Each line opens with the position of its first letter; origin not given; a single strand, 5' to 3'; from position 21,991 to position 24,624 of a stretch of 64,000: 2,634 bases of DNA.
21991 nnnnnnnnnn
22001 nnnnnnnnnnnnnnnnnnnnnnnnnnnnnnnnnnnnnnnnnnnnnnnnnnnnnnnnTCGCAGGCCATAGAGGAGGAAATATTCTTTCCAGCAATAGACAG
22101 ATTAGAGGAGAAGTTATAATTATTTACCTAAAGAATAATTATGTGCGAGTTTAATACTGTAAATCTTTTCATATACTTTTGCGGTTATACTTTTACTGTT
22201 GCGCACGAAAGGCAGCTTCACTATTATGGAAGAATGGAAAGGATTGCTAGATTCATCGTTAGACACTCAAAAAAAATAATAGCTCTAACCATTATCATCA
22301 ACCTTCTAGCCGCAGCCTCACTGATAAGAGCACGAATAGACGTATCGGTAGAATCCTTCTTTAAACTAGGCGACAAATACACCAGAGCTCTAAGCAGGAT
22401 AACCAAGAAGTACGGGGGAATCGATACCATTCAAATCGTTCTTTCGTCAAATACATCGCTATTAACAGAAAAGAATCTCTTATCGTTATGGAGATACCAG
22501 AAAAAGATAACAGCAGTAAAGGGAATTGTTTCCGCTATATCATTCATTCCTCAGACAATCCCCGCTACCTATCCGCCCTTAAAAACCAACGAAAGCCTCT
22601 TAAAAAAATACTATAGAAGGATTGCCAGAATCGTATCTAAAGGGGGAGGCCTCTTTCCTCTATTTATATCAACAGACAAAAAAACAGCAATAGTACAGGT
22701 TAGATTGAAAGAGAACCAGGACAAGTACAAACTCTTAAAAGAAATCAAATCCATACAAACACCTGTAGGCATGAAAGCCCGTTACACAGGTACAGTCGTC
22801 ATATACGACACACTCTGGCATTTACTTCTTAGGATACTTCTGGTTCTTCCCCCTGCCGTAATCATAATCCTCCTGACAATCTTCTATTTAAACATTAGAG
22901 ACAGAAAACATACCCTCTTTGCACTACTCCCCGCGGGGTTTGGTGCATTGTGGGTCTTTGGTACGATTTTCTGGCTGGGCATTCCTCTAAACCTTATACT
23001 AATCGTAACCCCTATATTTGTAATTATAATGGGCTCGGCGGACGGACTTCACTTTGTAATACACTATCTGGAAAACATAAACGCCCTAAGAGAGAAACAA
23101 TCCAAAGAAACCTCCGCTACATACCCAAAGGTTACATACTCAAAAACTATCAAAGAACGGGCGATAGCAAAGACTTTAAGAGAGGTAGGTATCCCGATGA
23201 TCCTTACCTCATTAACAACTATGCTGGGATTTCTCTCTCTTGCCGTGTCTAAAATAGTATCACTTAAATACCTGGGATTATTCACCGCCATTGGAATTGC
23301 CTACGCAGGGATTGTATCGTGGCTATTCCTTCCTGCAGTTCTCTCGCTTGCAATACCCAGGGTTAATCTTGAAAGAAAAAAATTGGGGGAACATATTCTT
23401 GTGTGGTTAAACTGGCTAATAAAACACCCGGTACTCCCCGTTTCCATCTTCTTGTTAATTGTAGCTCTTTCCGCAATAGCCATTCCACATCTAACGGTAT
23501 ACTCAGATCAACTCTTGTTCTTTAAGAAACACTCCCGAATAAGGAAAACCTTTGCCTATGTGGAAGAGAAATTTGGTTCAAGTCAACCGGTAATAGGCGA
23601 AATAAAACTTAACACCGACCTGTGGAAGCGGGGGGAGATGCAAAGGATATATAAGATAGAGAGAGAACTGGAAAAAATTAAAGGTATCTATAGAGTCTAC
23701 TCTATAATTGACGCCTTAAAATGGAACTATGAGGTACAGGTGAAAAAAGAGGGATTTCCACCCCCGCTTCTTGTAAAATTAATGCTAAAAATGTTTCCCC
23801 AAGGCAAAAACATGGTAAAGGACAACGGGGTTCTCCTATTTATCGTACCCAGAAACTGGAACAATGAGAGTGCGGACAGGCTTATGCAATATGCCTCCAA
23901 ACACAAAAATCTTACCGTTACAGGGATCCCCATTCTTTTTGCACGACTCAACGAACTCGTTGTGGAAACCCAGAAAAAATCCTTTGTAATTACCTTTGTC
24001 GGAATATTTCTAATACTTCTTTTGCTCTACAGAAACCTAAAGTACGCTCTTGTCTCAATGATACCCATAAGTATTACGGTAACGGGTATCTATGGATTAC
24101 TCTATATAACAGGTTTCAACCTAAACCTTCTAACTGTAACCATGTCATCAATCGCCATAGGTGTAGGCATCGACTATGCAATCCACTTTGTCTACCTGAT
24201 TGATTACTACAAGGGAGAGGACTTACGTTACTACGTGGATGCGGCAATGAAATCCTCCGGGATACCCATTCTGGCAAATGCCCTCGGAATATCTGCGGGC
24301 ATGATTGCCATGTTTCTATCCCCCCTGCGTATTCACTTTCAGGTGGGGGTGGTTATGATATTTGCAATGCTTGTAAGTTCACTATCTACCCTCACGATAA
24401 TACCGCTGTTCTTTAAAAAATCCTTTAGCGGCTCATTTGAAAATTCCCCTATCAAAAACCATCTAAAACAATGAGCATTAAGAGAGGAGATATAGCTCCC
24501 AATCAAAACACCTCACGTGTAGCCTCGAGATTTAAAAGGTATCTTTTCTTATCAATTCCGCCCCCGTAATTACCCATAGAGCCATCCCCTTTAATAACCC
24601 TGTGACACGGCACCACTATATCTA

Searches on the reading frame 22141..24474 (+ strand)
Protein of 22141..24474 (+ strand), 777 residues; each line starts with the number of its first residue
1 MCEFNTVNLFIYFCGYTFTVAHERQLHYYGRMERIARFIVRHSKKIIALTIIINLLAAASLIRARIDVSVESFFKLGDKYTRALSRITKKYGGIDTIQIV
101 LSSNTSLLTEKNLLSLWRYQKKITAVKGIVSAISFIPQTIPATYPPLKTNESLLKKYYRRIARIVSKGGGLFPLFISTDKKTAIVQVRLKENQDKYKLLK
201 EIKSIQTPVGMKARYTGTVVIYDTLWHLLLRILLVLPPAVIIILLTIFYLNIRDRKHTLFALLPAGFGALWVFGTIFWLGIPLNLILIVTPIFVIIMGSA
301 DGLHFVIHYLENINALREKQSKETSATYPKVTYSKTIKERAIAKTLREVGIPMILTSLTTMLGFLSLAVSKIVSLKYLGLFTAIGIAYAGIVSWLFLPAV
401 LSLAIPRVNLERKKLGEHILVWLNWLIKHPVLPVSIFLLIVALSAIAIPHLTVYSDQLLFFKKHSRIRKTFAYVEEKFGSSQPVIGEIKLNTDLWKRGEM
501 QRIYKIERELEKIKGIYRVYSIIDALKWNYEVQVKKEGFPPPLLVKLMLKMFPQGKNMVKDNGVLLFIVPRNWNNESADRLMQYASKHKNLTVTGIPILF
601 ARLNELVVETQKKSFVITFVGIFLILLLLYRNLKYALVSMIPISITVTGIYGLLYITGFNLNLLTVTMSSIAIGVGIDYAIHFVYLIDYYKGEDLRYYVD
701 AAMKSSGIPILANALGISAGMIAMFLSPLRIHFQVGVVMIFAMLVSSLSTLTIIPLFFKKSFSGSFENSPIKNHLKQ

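Call 97: search_protein_families(library=pfam, proteins=[window:22141-24474:+], max_evalue=0.00001)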
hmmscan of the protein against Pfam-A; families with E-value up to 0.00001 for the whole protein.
window:22141-24474:+ (777 aa): 4 families
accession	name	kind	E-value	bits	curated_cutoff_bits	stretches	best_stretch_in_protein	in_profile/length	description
PF03176.21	MMPL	-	7.8e-29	101.1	20.5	2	590-756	124-297/333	MMPL family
PF02460.24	Patched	-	6.1e-09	36.2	23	1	259-402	32-155/156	Patched SSD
PF12349.14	Sterol-sensing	-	3.9e-07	30.5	22.3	1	266-412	17-144/153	Sterol-sensing domain of SREBP cleavage-activation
PF00873.25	ACR_tran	-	1.5e-06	26.6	28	1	608-756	330-484/1021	AcrB/AcrD/AcrF family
